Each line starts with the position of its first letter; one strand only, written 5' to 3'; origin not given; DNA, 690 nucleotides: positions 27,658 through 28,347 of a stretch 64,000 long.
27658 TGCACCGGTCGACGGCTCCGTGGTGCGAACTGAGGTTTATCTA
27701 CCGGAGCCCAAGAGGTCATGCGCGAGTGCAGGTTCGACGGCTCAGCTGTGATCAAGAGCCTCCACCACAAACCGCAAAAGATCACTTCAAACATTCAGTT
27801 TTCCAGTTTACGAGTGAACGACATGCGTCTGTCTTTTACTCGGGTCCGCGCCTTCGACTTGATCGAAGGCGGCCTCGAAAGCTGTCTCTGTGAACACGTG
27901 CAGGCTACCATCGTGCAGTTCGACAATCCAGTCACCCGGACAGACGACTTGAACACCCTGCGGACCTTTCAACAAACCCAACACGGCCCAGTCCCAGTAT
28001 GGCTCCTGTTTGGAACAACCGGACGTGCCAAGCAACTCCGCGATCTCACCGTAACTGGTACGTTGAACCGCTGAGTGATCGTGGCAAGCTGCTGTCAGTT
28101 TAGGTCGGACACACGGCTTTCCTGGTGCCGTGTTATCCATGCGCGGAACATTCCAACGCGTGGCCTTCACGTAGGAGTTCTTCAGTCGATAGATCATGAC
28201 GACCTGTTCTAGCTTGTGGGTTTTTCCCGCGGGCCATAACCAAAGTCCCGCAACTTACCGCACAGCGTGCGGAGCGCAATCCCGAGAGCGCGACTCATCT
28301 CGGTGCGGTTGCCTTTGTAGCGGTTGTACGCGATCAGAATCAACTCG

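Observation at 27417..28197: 390-nt non-coding gap with internal repeats and hairpins next to an AP2-domain-like ORF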

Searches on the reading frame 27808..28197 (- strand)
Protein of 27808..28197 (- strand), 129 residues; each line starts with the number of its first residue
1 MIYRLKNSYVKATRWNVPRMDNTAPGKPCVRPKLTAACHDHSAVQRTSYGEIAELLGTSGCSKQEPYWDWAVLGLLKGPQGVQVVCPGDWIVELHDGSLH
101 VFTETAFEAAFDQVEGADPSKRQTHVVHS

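Call 7: search_protein_families(library=pfam, proteins=[window:27808-28197:-], max_evalue=0.1)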
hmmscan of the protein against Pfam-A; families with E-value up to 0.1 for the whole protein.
window:27808-28197:- (129 aa): 0 families
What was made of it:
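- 27808..28197 (-): Upstream gene, 129 aa: a PGDYG-related phage hypothetical protein, not AP2. It has no Pfam hit itself (call 7).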

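Call 8: search_protein_families(library=phrogs, proteins=[window:27808-28197:-], max_evalue=0.1)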
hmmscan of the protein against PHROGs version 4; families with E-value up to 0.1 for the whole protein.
window:27808-28197:- (129 aa): 6 families
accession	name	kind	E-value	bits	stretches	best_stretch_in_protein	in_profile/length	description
phrog_419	-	unknown function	0.0034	17.9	1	66-115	75-124/300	-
phrog_6363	-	unknown function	0.006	18.2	1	82-114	67-99/99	-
phrog_4159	-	other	0.0068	16.7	1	79-115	48-84/270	nucleotide pyrophosphohydrolase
phrog_14977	-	unknown function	0.0072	17.2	1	78-123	61-107/159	-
phrog_1810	-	unknown function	0.014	16.4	1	80-120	58-98/166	-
phrog_4502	-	unknown function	0.036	15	1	74-118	46-90/190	-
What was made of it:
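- On AP2 / HNH-AP2 homing endonuclease (adjacent ORF 27808-28197): No nuclease family in Pfam or PHROGs (calls 7, 8).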

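Call 14: find_related_loci(query=window:27808-28197:-, collection=viral_contigs, flank=4000)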
Query window:27808-28197:- (129 aa) in viral_contigs; peptide patterns used: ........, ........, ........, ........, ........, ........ (x = any residue, [..] = any of these).
6 stretches matched a pattern, but none encodes a relative of the query by tblastn (E <= 1e-3).

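Call 16: find_encoding_contigs(protein=window:27808-28197:-, flank=6000)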
Protein window:27808-28197:- (129 aa): 2 contigs read that carry it; 1 place shown.
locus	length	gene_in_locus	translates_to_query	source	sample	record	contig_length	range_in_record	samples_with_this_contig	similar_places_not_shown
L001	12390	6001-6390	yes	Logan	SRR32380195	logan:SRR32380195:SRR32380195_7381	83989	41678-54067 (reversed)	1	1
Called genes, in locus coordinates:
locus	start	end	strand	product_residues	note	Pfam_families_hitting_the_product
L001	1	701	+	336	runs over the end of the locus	-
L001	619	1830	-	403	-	-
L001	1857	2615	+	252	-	-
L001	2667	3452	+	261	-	PF01966:HD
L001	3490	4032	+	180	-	-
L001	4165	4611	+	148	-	-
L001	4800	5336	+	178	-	-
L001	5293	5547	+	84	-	-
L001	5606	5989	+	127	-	PF14354:Lar_restr_allev, PF02954:HTH_8 (weak)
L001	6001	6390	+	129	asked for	-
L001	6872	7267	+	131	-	-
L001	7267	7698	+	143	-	-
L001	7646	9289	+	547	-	PF26675:DUF8224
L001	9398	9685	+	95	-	-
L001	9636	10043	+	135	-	PF10263:SprT-like (weak)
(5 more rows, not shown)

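Call 18: find_homologous_proteins(query=window:27808-28197:-)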
Query window:27808-28197:- (129 aa): 6 proteins with E <= 0.001 among 11 candidates.
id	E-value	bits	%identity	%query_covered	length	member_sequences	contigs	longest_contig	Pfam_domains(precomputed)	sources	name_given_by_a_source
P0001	1.8e-85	301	100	100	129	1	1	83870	-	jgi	-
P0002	8.0e-43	163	60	100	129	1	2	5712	-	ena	-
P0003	6.2e-19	86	56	56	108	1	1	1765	-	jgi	jgi:hypothetical protein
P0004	1.3e-18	85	41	85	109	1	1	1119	-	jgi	jgi:hypothetical protein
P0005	4.9e-18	83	42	88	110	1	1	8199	PF14083.12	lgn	-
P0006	1.4e-17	82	49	59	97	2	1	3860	-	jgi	jgi:hypothetical protein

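Call 20: find_encoding_contigs(protein=P0002, flank=6000)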
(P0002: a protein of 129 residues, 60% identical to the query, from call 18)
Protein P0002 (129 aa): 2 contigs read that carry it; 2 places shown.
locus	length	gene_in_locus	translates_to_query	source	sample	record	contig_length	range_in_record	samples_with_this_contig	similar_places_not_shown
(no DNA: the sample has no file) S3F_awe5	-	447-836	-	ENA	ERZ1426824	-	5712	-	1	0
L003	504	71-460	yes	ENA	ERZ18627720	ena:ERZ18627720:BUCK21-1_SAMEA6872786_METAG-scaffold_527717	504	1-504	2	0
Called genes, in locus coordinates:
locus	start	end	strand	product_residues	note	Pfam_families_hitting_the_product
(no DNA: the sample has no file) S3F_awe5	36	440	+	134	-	PF02954:HTH_8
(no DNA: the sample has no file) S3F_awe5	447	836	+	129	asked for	-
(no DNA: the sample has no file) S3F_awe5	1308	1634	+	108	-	-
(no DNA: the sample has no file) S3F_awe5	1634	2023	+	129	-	-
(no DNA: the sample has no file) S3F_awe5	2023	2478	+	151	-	-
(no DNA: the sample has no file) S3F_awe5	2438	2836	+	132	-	-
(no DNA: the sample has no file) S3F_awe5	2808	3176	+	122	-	-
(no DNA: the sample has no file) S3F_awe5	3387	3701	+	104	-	-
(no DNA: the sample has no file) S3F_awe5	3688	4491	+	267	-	-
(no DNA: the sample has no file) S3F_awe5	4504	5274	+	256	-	-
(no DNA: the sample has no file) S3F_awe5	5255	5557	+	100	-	-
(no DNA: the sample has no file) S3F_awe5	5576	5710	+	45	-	?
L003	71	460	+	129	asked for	-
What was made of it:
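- Gene callers skipped it on the source contig, and the relative's gap is likewise uncalled (calls 16, 20).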

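Call 21: find_encoding_contigs(protein=P0005, flank=6000)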
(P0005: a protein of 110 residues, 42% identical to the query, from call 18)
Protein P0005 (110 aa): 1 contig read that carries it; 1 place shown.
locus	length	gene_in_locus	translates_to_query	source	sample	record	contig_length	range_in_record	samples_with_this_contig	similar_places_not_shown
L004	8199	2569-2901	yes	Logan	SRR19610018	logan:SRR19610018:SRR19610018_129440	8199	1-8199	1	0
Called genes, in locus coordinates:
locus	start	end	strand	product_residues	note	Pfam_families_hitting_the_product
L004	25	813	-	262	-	PF02195:ParB_N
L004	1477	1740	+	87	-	-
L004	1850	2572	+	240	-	-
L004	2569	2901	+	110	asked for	PF14083:PGDYG (faint)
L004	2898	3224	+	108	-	-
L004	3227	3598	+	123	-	-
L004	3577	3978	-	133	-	-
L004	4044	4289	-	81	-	-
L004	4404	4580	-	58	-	-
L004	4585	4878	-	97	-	-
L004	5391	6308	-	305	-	-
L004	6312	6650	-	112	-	-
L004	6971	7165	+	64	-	-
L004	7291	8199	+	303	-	?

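Call 30: find_related_loci(query=A1, collection=viral_contigs, flank=4000)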
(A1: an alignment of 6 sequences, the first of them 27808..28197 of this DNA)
Query A1 (129 aa) in viral_contigs; peptide patterns used: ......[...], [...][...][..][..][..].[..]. (x = any residue, [..] = any of these).
330 stretches matched a pattern; 36 encode a relative of the query (tblastn E <= 1e-3); 36 distinct loci.
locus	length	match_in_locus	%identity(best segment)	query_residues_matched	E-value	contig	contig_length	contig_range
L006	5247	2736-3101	39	3-129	5e-26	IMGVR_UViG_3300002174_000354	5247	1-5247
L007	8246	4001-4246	34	41-122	8e-17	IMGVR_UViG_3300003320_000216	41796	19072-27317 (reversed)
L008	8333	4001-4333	28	1-114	5e-7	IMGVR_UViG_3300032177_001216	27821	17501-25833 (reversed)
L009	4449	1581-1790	32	40-115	2e-6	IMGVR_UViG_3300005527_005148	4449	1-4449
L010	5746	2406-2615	32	40-115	2e-6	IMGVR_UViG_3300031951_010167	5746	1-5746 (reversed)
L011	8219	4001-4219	36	40-114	2e-6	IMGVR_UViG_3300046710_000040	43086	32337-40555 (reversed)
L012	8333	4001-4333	28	1-118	5e-6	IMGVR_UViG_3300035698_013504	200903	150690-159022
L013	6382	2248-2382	38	71-115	5e-6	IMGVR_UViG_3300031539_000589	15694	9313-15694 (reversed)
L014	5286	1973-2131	40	74-124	7e-6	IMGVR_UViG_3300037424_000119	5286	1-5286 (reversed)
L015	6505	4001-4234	31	40-123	7e-6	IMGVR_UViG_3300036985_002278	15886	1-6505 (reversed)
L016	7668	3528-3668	34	71-117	1e-5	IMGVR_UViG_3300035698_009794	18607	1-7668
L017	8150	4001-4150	34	80-129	1e-5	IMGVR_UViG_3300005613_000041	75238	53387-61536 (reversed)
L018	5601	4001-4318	27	1-116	2e-5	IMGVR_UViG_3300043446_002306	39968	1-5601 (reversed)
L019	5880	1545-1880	29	3-115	1e-5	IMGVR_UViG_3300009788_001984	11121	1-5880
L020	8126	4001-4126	38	74-115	1e-5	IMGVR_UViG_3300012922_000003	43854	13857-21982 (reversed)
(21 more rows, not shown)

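Call 31: find_related_loci(query=A1, collection=metagenome_contigs, flank=4000)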
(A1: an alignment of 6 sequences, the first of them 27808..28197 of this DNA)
Query A1 (129 aa) in metagenome_contigs; peptide patterns used: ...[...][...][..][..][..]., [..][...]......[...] (x = any residue, [..] = any of these).
440 stretches matched a pattern; 42 encode a relative of the query (tblastn E <= 1e-3); 42 distinct loci.
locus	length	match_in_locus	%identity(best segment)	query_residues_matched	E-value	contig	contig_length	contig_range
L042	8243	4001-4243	54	31-111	8e-27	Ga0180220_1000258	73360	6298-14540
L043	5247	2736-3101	39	3-129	4e-26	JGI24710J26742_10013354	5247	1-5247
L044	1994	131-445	39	3-115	2e-25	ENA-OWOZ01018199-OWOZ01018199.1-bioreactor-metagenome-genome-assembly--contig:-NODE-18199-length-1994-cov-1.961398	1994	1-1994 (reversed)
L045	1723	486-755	47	14-111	4e-25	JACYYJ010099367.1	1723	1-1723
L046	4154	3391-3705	39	3-115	2e-24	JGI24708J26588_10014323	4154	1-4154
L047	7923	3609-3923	39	3-115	3e-24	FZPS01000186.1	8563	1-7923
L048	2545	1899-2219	39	1-115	7e-24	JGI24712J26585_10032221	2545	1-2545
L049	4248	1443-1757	38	3-115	1e-23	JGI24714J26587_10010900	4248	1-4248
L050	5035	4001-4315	38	3-115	1e-23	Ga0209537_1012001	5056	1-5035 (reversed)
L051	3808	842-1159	38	1-115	4e-23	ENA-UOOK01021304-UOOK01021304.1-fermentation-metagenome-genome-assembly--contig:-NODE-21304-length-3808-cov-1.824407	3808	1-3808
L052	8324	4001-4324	38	1-116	9e-23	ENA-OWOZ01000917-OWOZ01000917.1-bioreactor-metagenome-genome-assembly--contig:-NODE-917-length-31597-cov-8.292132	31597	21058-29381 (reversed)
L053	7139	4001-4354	33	3-128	1e-22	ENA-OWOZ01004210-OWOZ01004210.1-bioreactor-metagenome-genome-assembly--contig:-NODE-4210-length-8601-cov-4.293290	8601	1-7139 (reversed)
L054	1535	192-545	33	3-128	9e-23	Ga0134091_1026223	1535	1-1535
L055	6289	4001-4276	41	21-122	4e-20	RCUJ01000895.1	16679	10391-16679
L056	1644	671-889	42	43-115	1e-17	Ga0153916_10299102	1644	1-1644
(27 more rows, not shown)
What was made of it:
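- Tried and rejected: JGI metagenomes with the PGDYG alignment (call 31).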

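Call 43: search_protein_families(library=pfam, alignment_id=A1, max_evalue=1)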
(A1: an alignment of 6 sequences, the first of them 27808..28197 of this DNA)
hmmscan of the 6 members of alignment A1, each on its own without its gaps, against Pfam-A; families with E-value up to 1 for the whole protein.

A. member 1, window:27808-28197:- (129 aa): 0 families

B. families by the number of members that match (of 6 scanned): 2 families
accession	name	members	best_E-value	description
PF14083.11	PGDYG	3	4.8e-06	PGDYG protein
PF08281.18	Sigma70_r4_2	1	0.28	Sigma-70, region 4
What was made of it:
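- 27808..28197 (-): Three of six family members hit PF14083 PGDYG, best E = 4.8e-6 (call 43).
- On AP2 / HNH-AP2 homing endonuclease (adjacent ORF 27808-28197): At E<=1 on all six family members there was still no AP2 hit (call 43).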

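Call 53: find_encoding_contigs(protein=P0003, flank=4000)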
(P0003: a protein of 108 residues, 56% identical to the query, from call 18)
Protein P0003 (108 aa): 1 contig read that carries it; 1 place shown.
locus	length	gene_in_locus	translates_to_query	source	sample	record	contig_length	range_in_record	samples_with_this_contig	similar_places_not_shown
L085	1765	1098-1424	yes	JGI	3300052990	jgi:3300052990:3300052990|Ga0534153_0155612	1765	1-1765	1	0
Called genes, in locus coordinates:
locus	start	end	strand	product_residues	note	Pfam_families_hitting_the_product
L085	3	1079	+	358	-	?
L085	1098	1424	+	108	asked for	-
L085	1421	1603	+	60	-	-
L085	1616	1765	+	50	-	?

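Call 54: find_encoding_contigs(protein=P0006, flank=4000)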
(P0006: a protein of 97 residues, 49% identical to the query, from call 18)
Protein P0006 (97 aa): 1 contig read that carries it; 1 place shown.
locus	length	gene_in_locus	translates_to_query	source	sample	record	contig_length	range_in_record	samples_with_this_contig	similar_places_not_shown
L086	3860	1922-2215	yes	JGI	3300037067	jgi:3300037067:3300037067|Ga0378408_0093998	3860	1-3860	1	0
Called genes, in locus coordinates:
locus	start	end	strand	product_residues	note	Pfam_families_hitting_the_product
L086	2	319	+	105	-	?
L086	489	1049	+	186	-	-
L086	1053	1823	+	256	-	-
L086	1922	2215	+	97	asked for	-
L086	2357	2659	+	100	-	-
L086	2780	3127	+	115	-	-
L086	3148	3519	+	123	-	-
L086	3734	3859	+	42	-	?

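Call 63: search_solved_structures(query=A1, max_evalue=1)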
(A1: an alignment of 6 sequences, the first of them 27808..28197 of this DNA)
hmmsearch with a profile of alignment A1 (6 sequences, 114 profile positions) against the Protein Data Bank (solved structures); distinct sequences matched with E-value up to 1: 0.
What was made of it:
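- On AP2 / HNH-AP2 homing endonuclease (adjacent ORF 27808-28197): No PDB sequence hit (call 63).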

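Call 67: predict_structure(alignment_id=A1)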
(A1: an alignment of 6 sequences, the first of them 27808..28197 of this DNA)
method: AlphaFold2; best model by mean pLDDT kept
length: 129 residues; sequences in the alignment: 6
mean_pLDDT: 79.2   pTM: 0.70
mean pLDDT of the five models: 79.2, 70.1, 69.7, 66.4, 64.2
residues with pLDDT >= 90: 43; 70-90: 52; 50-70: 25; < 50: 9
segments of 3 or more residues with pLDDT < 50: 121-129
pLDDT, mean of each block of 10 residues (from residue 1): 72 84 59 85 92 90 76 91 92 90 89 62 43
secondary structure, 60 per line:
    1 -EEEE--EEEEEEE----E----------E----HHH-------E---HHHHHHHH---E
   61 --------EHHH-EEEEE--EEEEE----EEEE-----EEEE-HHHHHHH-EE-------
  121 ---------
elements in order: E2-5 E8-14 H49-56 E74-78 E81-85 E90-93 E99-102 H104-110

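Call 69: fold_search(model_id=the predicted structure, library=pdb)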
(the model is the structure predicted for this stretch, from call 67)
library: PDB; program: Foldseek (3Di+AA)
matches with E <= 10: 123; with E <= 0.001: 0
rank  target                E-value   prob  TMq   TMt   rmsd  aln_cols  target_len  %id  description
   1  2gf7_A                1.9e-01  0.13  0.21  0.22  13.3       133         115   12  Double tudor domain structure (released 2006-05-02)
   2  5var                  1.9e-01  0.10  0.17  0.19  13.2       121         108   14  Crystal structure of KDM4A tandem TUDOR domain in complex with a tri-methyl lysine competitive inhibitor (released 2018-03-28)
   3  9h44                  2.0e-01  0.08  0.16  0.16  13.9       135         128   15  Jumonji domain-containing protein 2B with crown ether and crystallization epitope mutations L916G:R917A:A918D (released 2024-12-04)
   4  9gp4                  2.5e-01  0.11  0.20  0.22  13.1       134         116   13  Jumonji domain-containing protein 2A with crystallization epitope mutations Q953E:A958D (released 2024-10-16)
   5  4uc4_A                2.5e-01  0.08  0.17  0.20  13.4       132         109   11  Crystal structure of hybrid tudor domain of human lysine demethylase KDM4B (released 2016-03-16)
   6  2gfa_A                2.8e-01  0.10  0.19  0.22  13.0       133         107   11  double tudor domain complex structure (released 2006-05-02)
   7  7d4a                  3.2e-01  0.10  0.20  0.22  13.3       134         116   13  The Crystal Structure of human JMJD2A Tudor domain from Biortus (released 2020-10-07)
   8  2qqr_A                4.0e-01  0.09  0.20  0.21  13.1       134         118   12  JMJD2A hybrid tudor domains (released 2007-12-11)
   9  2xdp                  4.8e-01  0.08  0.19  0.20  12.8       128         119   14  Crystal structure of the tudor domain of human JMJD2C (released 2010-06-09)
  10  9gii                  5.7e-01  0.08  0.20  0.22  13.5       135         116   13  Jumonji domain-containing protein 2A with crystallization epitope mutation R913A (released 2024-09-04)
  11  2gfa_B                7.6e-01  0.07  0.20  0.23  12.3       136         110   13  double tudor domain complex structure (released 2006-05-02)
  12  5d6y_A                9.6e-01  0.06  0.19  0.22  13.4       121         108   13  Crystal structure of double tudor domain of human lysine demethylase KDM4A complexed with histone H3K23me3 (released 2016-02-10)
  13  1jqq_A                1.2e+00  0.11  0.19  0.29  14.3       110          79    7  Crystal structure of Pex13p(301-386) SH3 domain (released 2002-12-06)
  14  2qqs_B                1.3e+00  0.04  0.18  0.21  13.2       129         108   12  JMJD2A tandem tudor domains in complex with a trimethylated histone H4-K20 peptide (released 2007-12-11)
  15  6e3c_MODEL_1_C        1.6e+00  0.16  0.33  0.32   8.3       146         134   14  NMR Solution Structure of the Monomeric Form of the Phage L Decoration Protein (released 2019-04-17)
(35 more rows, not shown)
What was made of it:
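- Closest known: HNH-AP2 homing endonucleases of phages. Different: The model's weak fold neighbours are Tudor/SH3-like barrels (call 69).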
